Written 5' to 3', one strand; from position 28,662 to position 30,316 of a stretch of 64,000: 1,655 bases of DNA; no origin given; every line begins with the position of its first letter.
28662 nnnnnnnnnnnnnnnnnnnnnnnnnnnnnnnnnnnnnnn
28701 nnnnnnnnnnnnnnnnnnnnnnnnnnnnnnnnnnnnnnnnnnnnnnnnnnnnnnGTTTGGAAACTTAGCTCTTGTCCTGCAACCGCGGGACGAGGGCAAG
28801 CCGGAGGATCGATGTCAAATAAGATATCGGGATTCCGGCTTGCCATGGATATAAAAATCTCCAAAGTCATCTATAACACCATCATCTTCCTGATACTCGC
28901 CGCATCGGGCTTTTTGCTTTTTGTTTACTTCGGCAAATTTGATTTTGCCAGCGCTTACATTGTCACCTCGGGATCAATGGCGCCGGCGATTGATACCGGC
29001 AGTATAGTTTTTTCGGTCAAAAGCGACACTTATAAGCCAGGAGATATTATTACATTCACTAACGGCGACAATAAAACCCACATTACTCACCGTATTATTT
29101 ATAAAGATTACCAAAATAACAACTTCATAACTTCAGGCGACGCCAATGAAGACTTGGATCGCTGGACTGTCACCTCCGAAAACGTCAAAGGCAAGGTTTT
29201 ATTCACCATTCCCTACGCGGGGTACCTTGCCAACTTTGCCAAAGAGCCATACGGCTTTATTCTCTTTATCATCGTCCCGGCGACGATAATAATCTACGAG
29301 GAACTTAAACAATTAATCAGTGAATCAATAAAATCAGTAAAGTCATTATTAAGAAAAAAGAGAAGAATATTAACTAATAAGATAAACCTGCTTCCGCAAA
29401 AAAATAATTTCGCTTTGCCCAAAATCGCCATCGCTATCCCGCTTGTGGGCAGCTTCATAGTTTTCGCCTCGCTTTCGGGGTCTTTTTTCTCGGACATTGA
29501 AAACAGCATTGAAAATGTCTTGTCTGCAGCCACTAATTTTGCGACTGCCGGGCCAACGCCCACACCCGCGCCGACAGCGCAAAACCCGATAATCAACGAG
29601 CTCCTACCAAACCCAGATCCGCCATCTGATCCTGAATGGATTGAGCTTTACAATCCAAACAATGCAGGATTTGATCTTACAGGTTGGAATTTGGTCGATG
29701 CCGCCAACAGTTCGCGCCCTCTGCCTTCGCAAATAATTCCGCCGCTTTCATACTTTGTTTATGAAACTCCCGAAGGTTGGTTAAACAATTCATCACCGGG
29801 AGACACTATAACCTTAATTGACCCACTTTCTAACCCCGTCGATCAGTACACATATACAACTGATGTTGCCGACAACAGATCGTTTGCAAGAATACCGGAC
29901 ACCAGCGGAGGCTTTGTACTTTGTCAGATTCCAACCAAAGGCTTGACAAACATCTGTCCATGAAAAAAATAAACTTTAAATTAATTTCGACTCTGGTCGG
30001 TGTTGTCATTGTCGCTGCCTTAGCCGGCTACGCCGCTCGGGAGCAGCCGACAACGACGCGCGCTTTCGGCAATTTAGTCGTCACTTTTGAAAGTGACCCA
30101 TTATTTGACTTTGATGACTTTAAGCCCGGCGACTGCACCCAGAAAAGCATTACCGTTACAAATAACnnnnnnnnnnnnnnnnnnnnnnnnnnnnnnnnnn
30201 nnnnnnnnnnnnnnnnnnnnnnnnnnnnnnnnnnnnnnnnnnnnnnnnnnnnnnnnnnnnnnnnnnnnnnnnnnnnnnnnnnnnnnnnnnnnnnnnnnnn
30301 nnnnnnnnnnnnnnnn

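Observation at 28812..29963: SipW-type signal peptidase fused to its own substrate-like module (cognate motif + lamin-tail domain)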

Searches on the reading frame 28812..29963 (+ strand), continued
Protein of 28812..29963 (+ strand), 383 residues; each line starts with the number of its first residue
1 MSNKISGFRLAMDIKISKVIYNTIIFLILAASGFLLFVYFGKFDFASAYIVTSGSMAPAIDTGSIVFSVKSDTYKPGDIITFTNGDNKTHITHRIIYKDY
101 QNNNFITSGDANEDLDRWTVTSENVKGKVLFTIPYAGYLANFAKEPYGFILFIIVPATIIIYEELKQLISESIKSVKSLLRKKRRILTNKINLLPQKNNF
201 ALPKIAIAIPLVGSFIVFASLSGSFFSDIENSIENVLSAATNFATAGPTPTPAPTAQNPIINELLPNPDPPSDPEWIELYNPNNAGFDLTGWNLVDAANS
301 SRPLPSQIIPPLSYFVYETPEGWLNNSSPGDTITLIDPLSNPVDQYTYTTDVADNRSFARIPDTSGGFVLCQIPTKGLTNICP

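Call 30: find_related_loci(query=A1, collection=genome_contigs, flank=6000)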
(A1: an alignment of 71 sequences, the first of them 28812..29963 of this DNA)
Query A1 (383 aa) in genome_contigs; peptide patterns used: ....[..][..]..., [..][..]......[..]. (x = any residue, [..] = any of these).
600 stretches matched a pattern (row limit reached: there are more); 494 encode a relative of the query (tblastn E <= 1e-3); the best 80 are kept; 80 distinct loci.
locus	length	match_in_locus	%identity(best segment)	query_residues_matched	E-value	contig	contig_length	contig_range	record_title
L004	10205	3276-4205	39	48-380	8e-65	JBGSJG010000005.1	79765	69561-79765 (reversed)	MAG: Patescibacteria group bacterium isolate JTS-AC151 k141_1689958, whole genome shotgun sequence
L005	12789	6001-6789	47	45-299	9e-64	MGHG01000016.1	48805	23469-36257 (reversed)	MAG: Candidatus Woesebacteria bacterium RIFCSPLOWO2_01_FULL_39_23 rifcsplowo2_01_scaffold_702, whole genome shotgun sequ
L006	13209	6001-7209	35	28-377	3e-62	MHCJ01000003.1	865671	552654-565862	MAG: Candidatus Chisholmbacteria bacterium RIFCSPHIGHO2_01_FULL_52_32 rifcsphigho2_01_scaffold_32, whole genome shotgun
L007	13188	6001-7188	35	19-380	2e-58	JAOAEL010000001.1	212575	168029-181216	MAG: Patescibacteria group bacterium isolate SKW259 NODE_1_length_212575_cov_6.239475, whole genome shotgun sequence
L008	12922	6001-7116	39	49-377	4e-56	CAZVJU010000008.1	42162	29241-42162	MAG TPA_asm: uncultured Gammaproteobacteria bacterium isolate SRP050083_co3_9 genome assembly, contig: NODE_560_length_4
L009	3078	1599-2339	42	8-244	3e-53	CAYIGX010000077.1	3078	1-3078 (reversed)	MAG TPA_asm: uncultured Candidatus Saccharibacteria bacterium isolate ERP119705_co21_195 genome assembly, contig: NODE_4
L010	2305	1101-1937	42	47-314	6e-53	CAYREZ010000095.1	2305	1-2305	MAG TPA_asm: uncultured Gammaproteobacteria bacterium isolate SRP050083_co1_461 genome assembly, contig: NODE_36375_leng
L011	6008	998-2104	32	48-377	2e-51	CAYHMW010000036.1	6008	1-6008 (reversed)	MAG TPA_asm: uncultured Gammaproteobacteria bacterium isolate ERP119705_co13_486 genome assembly, contig: NODE_16650_len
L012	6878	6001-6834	38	45-292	3e-49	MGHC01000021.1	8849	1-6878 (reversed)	MAG: Candidatus Woesebacteria bacterium RIFCSPLOWO2_01_FULL_39_10 rifcsplowo2_01_scaffold_47194, whole genome shotgun se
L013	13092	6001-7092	37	4-381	1e-48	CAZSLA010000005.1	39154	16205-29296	MAG TPA_asm: uncultured Gammaproteobacteria bacterium isolate binchicken_co60_48 genome assembly, contig: NODE_1454_leng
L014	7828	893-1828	36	26-343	6e-47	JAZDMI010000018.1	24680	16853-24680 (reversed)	MAG: Candidatus Gottesmanbacteria bacterium isolate MEGAHIT-group-0.642 k141_17379198, whole genome shotgun sequence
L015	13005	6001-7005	34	14-334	1e-45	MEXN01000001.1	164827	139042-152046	MAG: Candidatus Amesbacteria bacterium RIFCSPLOWO2_01_FULL_48_25 rifcsplowo2_01_scaffold_1131, whole genome shotgun sequ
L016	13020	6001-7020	34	6-348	3e-43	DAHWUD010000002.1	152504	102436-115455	MAG TPA_asm: Candidatus Amesbacteria bacterium isolate clean1528 NODE_2_length_152504_cov_61.873152, whole genome shotgu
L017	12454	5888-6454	44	63-243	7e-43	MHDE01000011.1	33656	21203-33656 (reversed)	MAG: Microgenomates group bacterium RIFCSPHIGHO2_01_FULL_45_11 rifcsphigho2_01_scaffold_2102, whole genome shotgun seque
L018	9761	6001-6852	41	41-296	1e-52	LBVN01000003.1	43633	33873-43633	MAG: Candidatus Woesebacteria bacterium GW2011_GWB1_38_8b UT10_C0003, whole genome shotgun sequence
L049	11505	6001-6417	42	41-177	6e-26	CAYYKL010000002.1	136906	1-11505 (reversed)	MAG TPA_asm: uncultured Pseudomonadales bacterium isolate SRP192515_co2_10 genome assembly, contig: NODE_71_length_13690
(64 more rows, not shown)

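Call 51: search_protein_families(library=pfam, proteins=[P0043, P0060, P0080, P0064, P0049, P0056, P0073, P0095, P0078, P0110], max_evalue=0.01)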
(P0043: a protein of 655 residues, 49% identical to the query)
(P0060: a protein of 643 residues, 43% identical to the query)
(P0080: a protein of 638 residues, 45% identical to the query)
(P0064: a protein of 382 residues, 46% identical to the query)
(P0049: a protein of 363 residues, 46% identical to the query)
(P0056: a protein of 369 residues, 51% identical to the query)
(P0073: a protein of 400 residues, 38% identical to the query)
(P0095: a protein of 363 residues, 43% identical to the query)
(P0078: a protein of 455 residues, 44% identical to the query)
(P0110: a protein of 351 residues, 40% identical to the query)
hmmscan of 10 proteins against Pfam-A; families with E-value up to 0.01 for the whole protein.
P0043 (655 aa): 0 families

P0060 (643 aa): 0 families

P0080 (638 aa): 0 families

P0064 (382 aa): 2 families
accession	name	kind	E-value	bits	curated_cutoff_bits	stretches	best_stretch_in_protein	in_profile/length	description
PF00717.28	Peptidase_S24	-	3.1e-07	30.5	23.3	1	33-127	31-116/116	Peptidase S24-like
PF10502.14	Peptidase_S26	-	0.00013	22.4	22.9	1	19-82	5-72/168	Signal peptidase, peptidase S26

P0049 (363 aa): 2 families
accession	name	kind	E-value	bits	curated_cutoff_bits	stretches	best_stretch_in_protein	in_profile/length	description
PF10502.14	Peptidase_S26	-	0.00039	20.8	22.9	1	40-85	19-68/168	Signal peptidase, peptidase S26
PF00717.28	Peptidase_S24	-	0.004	17.3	23.3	1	47-96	38-86/116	Peptidase S24-like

P0056 (369 aa): 0 families

P0073 (400 aa): 1 family
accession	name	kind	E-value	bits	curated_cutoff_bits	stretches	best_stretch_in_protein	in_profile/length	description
PF10502.14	Peptidase_S26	-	0.0088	16.4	22.9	0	19-77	5-67/168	Signal peptidase, peptidase S26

P0095 (363 aa): 1 family
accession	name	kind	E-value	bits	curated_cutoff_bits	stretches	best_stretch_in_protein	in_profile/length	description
PF10502.14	Peptidase_S26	-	0.00018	22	22.9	1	29-92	14-80/168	Signal peptidase, peptidase S26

P0078 (455 aa): 1 family
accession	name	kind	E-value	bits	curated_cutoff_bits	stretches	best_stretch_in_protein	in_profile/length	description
PF00717.28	Peptidase_S24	-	0.0045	17.1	23.3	1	17-62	39-82/116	Peptidase S24-like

P0110 (351 aa): 1 family
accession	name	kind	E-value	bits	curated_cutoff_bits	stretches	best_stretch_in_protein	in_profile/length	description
PF10502.14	Peptidase_S26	-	0.00079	19.8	22.9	1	68-118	25-79/168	Signal peptidase, peptidase S26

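Call 59: search_protein_representatives(protein=window:28812-29963:+)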
Query: 383 residues. Proteins with E-value up to 0.001 (for the whole library): 25489; up to 1e-10: 7378; up to 1e-30: 335. The best 150 are listed.
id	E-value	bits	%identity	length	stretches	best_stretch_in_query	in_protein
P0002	4.0e-119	414.5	90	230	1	1-244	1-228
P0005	3.6e-77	276.4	43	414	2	13-260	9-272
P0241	7.2e-74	265.5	45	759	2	14-244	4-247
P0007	6.7e-72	259.0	46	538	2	48-300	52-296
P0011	2.4e-66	240.8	44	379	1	47-380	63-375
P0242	7.2e-66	239.2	34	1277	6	236-381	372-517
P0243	3.0e-65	237.1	42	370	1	44-380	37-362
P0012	1.2e-64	235.1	50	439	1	45-299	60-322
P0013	4.2e-64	233.4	44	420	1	48-380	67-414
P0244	3.2e-61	223.9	39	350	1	15-380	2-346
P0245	3.3e-61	223.8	41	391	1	25-380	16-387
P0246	1.0e-60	222.2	43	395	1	48-380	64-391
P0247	4.0e-60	220.3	41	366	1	29-380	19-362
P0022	2.0e-59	218.0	45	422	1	44-380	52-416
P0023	2.1e-59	217.9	44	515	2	56-301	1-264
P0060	1.2e-49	185.8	47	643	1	19-244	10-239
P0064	1.4e-49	185.5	48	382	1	20-245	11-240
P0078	2.4e-45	171.7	45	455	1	47-281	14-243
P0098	2.3e-41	158.5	40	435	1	20-317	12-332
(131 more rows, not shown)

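Call 63: list_cluster_members(proteins=[P0001, P0012, P0022])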
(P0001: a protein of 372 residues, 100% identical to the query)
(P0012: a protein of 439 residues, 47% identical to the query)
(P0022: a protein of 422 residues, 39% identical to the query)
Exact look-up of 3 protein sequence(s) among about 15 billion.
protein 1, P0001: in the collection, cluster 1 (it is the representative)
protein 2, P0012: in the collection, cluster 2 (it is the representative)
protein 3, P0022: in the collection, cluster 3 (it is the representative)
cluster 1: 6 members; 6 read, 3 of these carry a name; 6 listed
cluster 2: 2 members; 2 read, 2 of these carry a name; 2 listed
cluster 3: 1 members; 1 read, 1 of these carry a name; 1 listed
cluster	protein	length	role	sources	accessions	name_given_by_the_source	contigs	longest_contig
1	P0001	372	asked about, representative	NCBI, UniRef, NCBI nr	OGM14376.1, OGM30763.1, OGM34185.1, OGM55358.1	signal peptidase I [Candidatus Woesebacteria bacterium RIFCSPHIGHO2_02_FULL_42_20] | Signal peptidase I n=1 Tax=Candidatus Woesebacteria bacterium RIFCSPHIGHO2_12_FULL_41_24 ... | MAG: signal peptidase I [Candidatus Woesebacteria bacterium RBG_16_41_13]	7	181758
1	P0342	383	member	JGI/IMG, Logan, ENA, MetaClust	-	\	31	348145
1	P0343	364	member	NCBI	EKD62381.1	MAG: type I signal peptidase, partial [uncultured bacterium]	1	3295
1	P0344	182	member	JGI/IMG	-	-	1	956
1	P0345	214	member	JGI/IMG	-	-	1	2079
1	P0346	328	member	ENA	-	-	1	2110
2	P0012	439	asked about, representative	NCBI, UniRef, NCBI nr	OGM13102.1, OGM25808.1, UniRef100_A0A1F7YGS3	signal peptidase I [Candidatus Woesebacteria bacterium RBG_16_40_11] | Signal peptidase I n=1 Tax=Candidatus Woesebacteria bacterium RIFCSPHIGHO2_01_FULL_40_22 ... | MAG: signal peptidase I [Candidatus Woesebacteria bacterium RBG_16_40_11]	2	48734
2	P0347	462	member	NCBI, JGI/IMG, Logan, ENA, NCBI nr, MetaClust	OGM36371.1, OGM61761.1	signal peptidase I [Candidatus Woesebacteria bacterium RIFCSPLOWO2_01_FULL_39_23] | MAG: signal peptidase I [Candidatus Woesebacteria bacterium RIFCSPHIGHO2_12_FULL_38_9] | \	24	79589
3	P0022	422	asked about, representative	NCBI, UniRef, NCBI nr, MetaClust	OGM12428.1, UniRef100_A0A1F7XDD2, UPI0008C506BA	signal peptidase I [Candidatus Woesebacteria bacterium RBG_16_34_12] | Signal peptidase I n=1 Tax=Candidatus Woesebacteria bacterium RBG_16_34_12 TaxID=1802480 ... | MAG: signal peptidase I [Candidatus Woesebacteria bacterium RBG_16_34_12]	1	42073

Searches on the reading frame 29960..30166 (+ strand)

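Call 11: search_protein_families(library=ncbifam, proteins=[window:29960-30166:+], max_evalue=10)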
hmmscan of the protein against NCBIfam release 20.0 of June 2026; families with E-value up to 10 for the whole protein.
seq(69 aa): 2 families
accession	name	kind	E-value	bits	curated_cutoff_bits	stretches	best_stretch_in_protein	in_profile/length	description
TIGR04090.1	exp_by_SipW_IV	subfamily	0.039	13.7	60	1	6-68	5-66/241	BsaA family SipW-dependent biofilm matrix protein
NF033802.1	AimP_fam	subfamily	0.29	11.4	35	1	12-30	5-24/43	lysogeny pheromone AimP family peptide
